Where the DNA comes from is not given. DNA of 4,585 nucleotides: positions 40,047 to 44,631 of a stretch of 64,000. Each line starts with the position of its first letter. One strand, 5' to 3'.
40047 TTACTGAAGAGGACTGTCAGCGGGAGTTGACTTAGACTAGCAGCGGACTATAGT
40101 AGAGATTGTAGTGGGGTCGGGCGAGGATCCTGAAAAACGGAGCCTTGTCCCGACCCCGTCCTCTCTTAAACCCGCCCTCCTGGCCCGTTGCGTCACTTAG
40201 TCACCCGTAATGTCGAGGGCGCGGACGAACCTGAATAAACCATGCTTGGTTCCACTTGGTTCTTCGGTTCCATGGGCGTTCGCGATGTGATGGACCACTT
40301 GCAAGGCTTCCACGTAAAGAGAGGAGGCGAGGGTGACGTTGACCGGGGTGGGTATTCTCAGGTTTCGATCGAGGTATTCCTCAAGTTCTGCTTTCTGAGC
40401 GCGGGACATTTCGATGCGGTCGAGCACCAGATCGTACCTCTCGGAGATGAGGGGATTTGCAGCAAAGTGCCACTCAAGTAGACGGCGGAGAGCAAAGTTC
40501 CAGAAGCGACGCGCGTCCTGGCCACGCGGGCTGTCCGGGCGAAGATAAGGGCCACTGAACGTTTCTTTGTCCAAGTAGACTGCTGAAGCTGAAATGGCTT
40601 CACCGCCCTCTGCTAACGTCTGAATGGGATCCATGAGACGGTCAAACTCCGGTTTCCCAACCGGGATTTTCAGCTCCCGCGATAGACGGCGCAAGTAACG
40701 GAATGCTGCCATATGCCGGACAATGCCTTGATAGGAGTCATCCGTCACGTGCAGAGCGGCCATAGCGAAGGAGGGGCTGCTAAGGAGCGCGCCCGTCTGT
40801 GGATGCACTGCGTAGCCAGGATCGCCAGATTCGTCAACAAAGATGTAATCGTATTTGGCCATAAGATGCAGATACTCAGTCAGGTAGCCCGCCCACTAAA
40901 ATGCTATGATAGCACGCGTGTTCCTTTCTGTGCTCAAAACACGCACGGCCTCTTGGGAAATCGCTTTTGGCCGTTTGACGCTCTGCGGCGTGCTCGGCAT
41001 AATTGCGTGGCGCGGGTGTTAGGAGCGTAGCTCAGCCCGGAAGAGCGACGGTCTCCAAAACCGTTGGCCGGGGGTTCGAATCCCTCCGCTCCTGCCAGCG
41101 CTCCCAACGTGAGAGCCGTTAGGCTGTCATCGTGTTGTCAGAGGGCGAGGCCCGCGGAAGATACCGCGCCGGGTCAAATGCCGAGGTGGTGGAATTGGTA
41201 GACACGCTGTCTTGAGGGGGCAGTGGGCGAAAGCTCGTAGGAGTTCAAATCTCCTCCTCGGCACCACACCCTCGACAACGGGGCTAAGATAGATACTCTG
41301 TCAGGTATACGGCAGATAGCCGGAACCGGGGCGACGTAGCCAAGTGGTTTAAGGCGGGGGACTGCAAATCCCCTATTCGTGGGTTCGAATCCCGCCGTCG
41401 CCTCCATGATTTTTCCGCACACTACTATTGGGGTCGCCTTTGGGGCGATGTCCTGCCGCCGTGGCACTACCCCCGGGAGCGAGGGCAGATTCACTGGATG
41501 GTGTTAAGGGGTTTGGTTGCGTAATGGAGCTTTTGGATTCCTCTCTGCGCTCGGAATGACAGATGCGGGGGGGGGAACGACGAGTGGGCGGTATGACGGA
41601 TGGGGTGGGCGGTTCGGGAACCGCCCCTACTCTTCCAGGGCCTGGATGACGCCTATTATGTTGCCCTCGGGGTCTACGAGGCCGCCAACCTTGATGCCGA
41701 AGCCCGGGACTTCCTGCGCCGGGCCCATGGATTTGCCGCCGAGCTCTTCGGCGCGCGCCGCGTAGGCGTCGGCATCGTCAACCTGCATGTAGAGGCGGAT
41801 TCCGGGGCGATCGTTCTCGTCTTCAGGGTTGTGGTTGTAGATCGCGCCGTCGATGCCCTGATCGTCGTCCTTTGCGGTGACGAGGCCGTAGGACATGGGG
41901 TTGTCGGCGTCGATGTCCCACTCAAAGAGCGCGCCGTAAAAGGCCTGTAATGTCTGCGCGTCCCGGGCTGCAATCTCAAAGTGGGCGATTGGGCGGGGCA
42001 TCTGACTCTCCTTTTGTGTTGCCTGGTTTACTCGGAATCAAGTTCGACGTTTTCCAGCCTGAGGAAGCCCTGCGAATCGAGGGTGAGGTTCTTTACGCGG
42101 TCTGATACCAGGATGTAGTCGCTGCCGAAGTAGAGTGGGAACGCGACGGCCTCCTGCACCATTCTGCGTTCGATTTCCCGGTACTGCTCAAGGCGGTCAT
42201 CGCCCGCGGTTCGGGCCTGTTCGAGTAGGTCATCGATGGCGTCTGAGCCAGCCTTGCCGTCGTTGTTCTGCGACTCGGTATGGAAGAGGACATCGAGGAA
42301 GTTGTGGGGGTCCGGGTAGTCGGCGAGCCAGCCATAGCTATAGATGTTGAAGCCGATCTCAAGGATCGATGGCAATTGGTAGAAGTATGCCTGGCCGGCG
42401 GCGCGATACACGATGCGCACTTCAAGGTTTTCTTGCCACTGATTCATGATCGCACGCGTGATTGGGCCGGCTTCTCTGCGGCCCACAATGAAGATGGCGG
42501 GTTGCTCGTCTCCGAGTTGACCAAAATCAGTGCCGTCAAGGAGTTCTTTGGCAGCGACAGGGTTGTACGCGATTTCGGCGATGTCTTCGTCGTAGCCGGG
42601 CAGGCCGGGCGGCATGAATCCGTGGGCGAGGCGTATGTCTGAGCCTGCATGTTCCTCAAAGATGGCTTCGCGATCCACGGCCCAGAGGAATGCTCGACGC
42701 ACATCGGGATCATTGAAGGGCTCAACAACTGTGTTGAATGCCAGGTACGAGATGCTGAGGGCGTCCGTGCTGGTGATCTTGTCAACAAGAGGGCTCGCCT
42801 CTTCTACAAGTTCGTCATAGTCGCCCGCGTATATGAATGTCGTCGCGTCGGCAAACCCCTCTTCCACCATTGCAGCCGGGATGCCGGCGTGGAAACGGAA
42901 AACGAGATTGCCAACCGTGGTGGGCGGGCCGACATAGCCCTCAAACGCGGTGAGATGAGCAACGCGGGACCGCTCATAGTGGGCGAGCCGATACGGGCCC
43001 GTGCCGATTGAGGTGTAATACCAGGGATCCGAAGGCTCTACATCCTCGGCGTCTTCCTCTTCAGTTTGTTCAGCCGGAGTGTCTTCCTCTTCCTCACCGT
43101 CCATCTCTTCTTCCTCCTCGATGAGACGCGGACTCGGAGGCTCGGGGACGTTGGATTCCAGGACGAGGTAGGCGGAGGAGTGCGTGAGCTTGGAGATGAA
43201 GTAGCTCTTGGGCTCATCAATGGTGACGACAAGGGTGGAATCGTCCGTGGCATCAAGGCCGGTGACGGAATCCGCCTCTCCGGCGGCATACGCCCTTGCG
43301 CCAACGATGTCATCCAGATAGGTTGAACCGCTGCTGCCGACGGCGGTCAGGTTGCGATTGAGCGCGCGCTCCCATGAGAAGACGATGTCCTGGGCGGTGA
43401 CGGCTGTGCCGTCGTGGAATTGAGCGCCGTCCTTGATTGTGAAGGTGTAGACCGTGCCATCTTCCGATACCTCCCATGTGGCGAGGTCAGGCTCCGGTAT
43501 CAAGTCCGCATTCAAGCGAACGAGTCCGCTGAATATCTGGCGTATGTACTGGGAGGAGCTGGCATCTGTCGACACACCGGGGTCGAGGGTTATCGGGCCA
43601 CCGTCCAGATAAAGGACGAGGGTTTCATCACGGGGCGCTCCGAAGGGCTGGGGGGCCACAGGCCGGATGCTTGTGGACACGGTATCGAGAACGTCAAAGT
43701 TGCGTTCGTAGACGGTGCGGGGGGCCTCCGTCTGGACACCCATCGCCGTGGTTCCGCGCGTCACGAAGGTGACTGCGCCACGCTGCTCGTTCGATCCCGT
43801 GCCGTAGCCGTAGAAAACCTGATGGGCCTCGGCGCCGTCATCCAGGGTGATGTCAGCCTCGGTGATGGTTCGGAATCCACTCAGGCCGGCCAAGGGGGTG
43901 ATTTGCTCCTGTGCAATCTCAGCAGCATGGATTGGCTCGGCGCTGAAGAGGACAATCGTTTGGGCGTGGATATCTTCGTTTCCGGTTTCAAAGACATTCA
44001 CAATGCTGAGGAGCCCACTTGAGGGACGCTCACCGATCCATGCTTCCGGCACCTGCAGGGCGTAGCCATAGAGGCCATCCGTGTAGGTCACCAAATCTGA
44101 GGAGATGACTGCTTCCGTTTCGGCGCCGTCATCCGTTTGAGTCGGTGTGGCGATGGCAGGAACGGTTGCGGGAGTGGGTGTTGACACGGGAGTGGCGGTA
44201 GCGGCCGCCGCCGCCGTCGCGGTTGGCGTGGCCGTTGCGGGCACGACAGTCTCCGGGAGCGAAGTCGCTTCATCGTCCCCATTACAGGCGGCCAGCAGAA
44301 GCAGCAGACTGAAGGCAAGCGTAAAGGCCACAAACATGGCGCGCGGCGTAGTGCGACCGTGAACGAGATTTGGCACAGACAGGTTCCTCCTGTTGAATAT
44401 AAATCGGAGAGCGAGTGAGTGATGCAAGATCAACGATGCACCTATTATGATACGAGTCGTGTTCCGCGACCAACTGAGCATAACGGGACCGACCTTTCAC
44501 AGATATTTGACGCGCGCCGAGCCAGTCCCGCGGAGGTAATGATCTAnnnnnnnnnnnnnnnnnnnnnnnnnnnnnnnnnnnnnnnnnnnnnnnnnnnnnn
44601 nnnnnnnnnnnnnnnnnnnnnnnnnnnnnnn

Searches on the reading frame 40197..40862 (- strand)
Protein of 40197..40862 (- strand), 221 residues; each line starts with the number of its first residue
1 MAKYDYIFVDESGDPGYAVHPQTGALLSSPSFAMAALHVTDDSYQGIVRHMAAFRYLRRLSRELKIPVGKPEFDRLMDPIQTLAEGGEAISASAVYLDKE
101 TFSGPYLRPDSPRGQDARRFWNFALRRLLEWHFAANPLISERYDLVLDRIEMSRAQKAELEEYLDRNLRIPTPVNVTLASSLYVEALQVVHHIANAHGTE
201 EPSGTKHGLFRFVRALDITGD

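Call 29: search_protein_families(library=pfam, proteins=[window:40197-40862:-], max_evalue=0.001)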
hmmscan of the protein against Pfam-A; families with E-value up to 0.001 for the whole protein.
window:40197-40862:- (221 aa): 1 family
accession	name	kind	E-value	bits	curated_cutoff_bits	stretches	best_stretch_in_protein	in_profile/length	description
PF12686.12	DUF3800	-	0.00052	21.2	21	1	6-170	1-118/149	Protein of unknown function (DUF3800)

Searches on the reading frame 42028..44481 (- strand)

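Call 29: search_protein_families(library=pfam, proteins=[window:42028-44481:-], max_evalue=0.001)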
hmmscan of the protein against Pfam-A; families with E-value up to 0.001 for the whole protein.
window:42028-44481:- (817 aa): 1 family
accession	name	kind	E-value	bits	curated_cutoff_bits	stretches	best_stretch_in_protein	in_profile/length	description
PF00496.27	SBP_bac_5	-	1.6e-61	208.9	32.4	1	329-739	2-367/368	Bacterial extracellular solute-binding proteins, family 5 Middle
